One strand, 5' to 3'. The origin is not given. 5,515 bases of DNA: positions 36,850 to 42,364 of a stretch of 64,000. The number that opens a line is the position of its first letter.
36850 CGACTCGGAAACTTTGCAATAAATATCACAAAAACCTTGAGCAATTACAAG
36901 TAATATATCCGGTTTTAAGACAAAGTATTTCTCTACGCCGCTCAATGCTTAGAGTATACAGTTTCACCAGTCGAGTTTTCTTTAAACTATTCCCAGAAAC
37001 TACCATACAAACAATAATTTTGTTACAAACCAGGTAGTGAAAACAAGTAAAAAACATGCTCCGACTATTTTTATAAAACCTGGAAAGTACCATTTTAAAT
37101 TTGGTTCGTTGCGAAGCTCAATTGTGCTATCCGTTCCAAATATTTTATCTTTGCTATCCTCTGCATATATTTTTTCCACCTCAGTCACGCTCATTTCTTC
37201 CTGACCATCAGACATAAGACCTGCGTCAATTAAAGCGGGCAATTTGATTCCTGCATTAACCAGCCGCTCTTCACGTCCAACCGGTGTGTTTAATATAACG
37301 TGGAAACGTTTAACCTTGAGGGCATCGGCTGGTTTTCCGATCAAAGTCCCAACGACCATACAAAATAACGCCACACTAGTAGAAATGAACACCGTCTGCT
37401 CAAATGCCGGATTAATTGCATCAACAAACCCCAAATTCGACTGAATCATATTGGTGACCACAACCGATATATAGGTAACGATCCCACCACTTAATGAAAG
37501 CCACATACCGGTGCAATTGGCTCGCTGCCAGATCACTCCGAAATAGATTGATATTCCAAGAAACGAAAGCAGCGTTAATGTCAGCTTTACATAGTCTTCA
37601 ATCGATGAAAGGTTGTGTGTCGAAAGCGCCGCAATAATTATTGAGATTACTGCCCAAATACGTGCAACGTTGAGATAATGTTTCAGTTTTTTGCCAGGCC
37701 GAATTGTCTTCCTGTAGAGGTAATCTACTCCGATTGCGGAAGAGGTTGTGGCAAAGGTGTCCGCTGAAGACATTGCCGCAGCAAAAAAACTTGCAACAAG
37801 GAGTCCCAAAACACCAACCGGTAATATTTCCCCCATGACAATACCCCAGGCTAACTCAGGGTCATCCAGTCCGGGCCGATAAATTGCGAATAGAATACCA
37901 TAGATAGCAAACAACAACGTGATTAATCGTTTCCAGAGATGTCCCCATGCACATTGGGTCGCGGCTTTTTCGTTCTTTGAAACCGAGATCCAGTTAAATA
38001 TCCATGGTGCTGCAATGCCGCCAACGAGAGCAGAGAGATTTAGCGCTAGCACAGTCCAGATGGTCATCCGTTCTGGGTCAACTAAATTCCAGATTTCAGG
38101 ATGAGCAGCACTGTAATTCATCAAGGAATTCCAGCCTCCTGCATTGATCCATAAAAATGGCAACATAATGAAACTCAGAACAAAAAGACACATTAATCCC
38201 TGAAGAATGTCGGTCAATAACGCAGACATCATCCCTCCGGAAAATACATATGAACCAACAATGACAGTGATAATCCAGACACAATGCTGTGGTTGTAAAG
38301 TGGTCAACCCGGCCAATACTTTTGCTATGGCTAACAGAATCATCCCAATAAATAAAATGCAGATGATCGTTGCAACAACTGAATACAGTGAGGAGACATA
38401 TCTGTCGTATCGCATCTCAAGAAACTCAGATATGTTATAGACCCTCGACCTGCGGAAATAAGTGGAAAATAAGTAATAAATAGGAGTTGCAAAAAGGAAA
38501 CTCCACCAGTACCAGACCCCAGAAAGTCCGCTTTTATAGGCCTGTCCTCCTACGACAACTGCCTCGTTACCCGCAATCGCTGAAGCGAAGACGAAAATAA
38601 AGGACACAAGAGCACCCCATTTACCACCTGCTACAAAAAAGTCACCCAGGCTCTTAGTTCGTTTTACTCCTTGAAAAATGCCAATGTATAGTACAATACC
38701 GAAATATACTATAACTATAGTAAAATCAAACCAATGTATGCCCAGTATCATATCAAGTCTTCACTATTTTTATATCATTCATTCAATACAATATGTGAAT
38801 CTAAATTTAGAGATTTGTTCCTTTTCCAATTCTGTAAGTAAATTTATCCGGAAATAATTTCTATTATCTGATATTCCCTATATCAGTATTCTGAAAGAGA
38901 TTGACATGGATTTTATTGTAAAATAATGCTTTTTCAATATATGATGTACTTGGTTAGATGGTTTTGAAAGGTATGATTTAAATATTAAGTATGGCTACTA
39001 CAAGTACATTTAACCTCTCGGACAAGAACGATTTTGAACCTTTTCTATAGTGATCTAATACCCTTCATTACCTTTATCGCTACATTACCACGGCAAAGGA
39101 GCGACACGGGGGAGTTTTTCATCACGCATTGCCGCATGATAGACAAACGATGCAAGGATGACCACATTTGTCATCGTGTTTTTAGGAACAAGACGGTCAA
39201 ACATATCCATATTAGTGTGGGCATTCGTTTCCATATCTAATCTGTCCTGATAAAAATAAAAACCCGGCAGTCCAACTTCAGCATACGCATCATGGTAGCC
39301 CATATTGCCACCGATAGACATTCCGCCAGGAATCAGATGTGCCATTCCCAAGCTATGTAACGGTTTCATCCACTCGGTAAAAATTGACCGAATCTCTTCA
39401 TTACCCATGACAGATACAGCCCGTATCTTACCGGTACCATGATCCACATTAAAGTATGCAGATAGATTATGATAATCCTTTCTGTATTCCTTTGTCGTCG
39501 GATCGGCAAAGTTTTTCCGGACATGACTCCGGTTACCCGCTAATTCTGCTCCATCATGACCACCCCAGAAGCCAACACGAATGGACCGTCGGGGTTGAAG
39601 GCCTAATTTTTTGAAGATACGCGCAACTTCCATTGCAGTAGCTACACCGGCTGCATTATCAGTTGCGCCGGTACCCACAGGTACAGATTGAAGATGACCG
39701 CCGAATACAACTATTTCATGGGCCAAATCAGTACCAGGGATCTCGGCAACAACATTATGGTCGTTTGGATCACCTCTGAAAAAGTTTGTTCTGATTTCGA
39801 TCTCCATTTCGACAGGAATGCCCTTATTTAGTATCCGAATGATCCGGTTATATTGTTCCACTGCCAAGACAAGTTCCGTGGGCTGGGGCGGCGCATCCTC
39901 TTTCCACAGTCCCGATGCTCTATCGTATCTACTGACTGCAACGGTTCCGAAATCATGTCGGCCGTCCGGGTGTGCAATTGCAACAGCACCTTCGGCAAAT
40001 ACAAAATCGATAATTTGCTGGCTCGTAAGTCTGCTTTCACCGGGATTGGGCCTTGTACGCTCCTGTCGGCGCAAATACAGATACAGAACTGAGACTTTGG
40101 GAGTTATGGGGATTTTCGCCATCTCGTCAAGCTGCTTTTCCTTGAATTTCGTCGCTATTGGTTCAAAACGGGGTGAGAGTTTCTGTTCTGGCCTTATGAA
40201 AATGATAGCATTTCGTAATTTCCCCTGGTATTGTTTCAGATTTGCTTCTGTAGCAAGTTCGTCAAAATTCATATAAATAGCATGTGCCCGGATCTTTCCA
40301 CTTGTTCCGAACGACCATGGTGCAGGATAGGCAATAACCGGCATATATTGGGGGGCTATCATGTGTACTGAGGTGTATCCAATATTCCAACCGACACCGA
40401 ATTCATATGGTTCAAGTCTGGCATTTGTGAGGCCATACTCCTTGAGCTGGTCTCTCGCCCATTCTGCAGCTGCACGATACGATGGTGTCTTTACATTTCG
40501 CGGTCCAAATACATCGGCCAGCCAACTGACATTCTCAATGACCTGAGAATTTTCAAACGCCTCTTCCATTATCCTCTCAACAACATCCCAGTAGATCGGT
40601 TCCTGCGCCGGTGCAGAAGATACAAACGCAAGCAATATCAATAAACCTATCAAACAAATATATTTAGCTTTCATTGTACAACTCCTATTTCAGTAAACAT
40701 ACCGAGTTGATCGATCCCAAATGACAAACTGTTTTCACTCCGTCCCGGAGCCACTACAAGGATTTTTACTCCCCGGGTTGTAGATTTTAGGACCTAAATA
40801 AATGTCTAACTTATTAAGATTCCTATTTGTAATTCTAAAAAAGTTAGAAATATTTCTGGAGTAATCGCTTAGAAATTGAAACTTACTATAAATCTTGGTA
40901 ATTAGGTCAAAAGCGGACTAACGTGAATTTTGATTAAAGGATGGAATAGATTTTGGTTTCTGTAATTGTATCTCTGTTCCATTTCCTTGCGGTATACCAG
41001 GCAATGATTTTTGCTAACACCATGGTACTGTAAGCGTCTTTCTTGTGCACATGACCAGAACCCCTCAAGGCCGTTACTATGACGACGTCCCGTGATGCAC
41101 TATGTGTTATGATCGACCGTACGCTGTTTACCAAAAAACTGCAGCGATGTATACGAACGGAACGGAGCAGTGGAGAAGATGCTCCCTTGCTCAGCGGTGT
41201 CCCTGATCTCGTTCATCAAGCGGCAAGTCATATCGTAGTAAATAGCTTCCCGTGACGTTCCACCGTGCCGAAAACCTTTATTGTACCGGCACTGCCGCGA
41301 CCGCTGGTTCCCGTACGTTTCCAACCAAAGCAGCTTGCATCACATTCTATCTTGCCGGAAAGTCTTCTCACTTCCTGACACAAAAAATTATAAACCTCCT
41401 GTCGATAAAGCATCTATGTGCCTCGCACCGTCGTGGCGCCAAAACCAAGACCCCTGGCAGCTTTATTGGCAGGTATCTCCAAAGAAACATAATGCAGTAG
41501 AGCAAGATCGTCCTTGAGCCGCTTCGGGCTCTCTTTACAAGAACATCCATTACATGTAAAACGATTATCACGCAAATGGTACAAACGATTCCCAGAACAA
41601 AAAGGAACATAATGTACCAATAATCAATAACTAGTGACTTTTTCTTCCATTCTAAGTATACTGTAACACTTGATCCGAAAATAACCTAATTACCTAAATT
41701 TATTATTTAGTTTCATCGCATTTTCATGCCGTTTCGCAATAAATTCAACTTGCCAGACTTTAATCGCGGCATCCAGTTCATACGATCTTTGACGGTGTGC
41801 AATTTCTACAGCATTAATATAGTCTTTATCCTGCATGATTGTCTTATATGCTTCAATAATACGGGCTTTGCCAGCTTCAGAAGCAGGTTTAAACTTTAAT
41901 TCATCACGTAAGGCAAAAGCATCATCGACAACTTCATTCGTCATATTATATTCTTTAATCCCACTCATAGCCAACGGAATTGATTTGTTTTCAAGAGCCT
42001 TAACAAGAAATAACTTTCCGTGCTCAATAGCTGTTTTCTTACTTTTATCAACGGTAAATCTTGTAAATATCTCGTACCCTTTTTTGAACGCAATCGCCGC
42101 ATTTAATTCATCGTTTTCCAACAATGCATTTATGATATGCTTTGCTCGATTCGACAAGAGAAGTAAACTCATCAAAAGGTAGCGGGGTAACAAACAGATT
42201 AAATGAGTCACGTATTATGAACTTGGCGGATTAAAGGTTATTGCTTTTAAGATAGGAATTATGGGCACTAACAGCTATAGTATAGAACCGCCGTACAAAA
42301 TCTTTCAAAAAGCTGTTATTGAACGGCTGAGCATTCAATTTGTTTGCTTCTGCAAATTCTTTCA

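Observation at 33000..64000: Gene-decay hotspot: at least twelve frameshifted or nonsense-disrupted genes in the distal 30 kb versus none in the proximal 31 kb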

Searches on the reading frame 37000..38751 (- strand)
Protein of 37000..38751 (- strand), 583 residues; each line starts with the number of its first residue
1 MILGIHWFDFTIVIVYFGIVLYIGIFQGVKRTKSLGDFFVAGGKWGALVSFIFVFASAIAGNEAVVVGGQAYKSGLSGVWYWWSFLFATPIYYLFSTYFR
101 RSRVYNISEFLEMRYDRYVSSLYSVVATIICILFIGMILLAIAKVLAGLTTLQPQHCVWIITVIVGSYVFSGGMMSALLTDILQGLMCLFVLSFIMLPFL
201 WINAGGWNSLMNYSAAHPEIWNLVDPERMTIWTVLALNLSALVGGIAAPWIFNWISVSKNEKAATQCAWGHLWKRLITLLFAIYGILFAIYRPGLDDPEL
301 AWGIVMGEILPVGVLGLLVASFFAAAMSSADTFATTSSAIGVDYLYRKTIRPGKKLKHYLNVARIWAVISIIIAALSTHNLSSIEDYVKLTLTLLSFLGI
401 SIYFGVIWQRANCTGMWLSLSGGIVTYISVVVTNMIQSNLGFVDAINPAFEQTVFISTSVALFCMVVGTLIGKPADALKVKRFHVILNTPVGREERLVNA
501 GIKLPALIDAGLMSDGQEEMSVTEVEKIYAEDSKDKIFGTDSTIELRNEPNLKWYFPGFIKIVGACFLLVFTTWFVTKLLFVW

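Call 7: find_encoding_contigs(protein=window:37000-38751:-, flank=10000, max_places=6)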
Protein window:37000-38751:- (583 aa): 4 contigs read that carry it; 3 places shown.
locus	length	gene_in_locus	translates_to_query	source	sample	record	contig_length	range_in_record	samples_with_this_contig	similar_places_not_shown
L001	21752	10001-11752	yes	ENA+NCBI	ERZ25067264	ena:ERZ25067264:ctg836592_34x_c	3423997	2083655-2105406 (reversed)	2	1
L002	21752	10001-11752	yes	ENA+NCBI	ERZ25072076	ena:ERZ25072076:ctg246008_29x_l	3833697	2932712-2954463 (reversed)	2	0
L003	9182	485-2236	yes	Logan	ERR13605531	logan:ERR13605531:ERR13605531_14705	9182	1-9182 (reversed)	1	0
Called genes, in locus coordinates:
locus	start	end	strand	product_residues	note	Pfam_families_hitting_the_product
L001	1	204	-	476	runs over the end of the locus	PF00557:Peptidase_M24 (weak)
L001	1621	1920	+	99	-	-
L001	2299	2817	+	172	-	-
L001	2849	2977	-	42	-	-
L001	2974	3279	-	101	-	-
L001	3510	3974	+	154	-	PF03807:F420_oxidored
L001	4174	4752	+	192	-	PF00106:adh_short, PF08659:KR (weak), PF13561:adh_short_C2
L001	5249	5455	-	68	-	-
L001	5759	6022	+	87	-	-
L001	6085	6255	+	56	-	-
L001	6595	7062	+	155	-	-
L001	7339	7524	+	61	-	-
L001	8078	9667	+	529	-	PF04389:Peptidase_M28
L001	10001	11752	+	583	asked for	PF00474:SSF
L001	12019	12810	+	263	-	-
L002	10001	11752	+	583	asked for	PF00474:SSF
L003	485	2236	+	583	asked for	PF00474:SSF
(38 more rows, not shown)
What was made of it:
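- The contigs are megabase-scale metagenome assemblies at 29-34x coverage (call 7), presumably from long reads.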

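Call 11: find_related_loci(query=window:37000-38751:-, collection=genome_contigs, flank=10000)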
Query window:37000-38751:- (583 aa) in genome_contigs; peptide patterns used: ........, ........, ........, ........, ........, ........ (x = any residue, [..] = any of these).
40 stretches matched a pattern; 24 encode a relative of the query (tblastn E <= 1e-3); 22 distinct loci.
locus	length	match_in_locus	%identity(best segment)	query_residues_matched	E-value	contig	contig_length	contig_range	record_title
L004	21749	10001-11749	96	1-583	0e+0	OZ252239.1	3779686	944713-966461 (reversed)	MAG: bacterium isolate 864b4b2c-5474-447e-aa23-773c98dba934 genome assembly, chromosome: 1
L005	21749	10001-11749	93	1-583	0e+0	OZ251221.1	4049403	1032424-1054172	MAG: bacterium isolate 32a2cbb7-c6c8-45cd-829d-ddd1ef6a6eb2 genome assembly, chromosome: 1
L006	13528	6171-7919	74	1-583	0e+0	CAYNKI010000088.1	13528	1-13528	MAG TPA_asm: uncultured Pirellulales bacterium isolate SRP068000_co1_139 genome assembly, contig: NODE_7694_length_13528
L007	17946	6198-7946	71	1-583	0e+0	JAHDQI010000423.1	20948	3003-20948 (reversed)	MAG: Phycisphaerae bacterium isolate SM3-B15.1 k141_17766, whole genome shotgun sequence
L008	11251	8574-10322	73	1-583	0e+0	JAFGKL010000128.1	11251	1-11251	MAG: Sedimentisphaerales bacterium isolate Zod_Metabat.331 k87_5270207, whole genome shotgun sequence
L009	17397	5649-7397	72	1-583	0e+0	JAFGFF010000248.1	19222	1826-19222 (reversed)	MAG: Pirellulales bacterium isolate Zod_Metabat.1299 k87_7156032, whole genome shotgun sequence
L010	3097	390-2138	67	1-583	0e+0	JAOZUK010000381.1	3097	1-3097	MAG: Bacteroidales bacterium isolate GMC8.maxbin2.069_sub GMC8_56050_length_3097_cov_44.324129, whole genome shotgun seq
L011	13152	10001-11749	66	1-583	0e+0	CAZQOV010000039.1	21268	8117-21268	MAG TPA_asm: uncultured Bacteroidaceae bacterium isolate SRP252850_co1_64 genome assembly, contig: NODE_4453_length_2126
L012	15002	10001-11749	66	1-583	0e+0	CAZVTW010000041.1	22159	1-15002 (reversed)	MAG TPA_asm: uncultured Bacteroidales bacterium isolate binchicken_co8_117 genome assembly, contig: NODE_3652_length_221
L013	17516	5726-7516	63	2-583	0e+0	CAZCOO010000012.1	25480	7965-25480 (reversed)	MAG TPA_asm: uncultured Verrucomicrobiota bacterium isolate binchicken_co15_63 genome assembly, contig: NODE_874_length_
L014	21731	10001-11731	59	3-583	0e+0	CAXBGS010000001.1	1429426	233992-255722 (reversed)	MAG TPA_asm: uncultured Pirellulaceae bacterium isolate ERR2762111_binner123_Refined_21 genome assembly, contig: ERZ3422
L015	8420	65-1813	73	1-583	0e+0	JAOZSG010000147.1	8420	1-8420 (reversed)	MAG: Candidatus Neomarinimicrobiota bacterium isolate GMC6.metabat2.126 GMC6_10745_length_8420_cov_8.054393, whole genom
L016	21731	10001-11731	58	2-583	0e+0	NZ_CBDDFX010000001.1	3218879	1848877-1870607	MAG: Aeoliella sp. isolate b2ef280b-401d-4d99-a43b-96afde1bdd21 contig_1, whole genome shotgun sequence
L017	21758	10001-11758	57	2-582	0e+0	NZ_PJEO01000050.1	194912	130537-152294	Confluentibacter flavum strain 3B 472, whole genome shotgun sequence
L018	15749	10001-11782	55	5-583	0e+0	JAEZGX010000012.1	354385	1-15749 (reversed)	MAG: Verrucomicrobia bacterium isolate OH_CDB_114 k127_340458, whole genome shotgun sequence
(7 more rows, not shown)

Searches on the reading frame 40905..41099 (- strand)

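Call 25: search_protein_families(library=pfam, proteins=[window:40905-41099:-], max_evalue=0.01)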
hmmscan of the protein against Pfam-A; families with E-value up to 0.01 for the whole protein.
window:40905-41099:- (65 aa): 1 family
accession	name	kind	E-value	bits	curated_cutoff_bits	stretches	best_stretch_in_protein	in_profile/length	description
PF12762.13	DDE_Tnp_IS1595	-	0.00031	21.2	27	1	5-45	112-153/153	ISXO2-like transposase domain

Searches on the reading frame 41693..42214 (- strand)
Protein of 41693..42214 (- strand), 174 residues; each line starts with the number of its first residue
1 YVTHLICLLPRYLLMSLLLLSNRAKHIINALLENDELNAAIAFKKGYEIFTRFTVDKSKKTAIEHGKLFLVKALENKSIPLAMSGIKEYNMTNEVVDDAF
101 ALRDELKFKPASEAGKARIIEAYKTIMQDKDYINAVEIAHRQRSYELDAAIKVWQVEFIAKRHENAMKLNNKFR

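Call 25: search_protein_families(library=pfam, proteins=[window:41693-42214:-], max_evalue=0.01)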
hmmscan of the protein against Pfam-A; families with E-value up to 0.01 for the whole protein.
window:41693-42214:- (174 aa): 1 family
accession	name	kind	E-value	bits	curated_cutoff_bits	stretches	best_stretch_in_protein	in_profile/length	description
PF05524.18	PEP-utilisers_N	-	0.0057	17.2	24.4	0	101-160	53-108/121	PEP-utilising enzyme, N-terminal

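Call 39: search_protein_families(library=ncbifam, proteins=[window:41693-42214:-], max_evalue=0.01)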
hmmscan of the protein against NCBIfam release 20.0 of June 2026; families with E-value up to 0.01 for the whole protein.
window:41693-42214:- (174 aa): 0 families
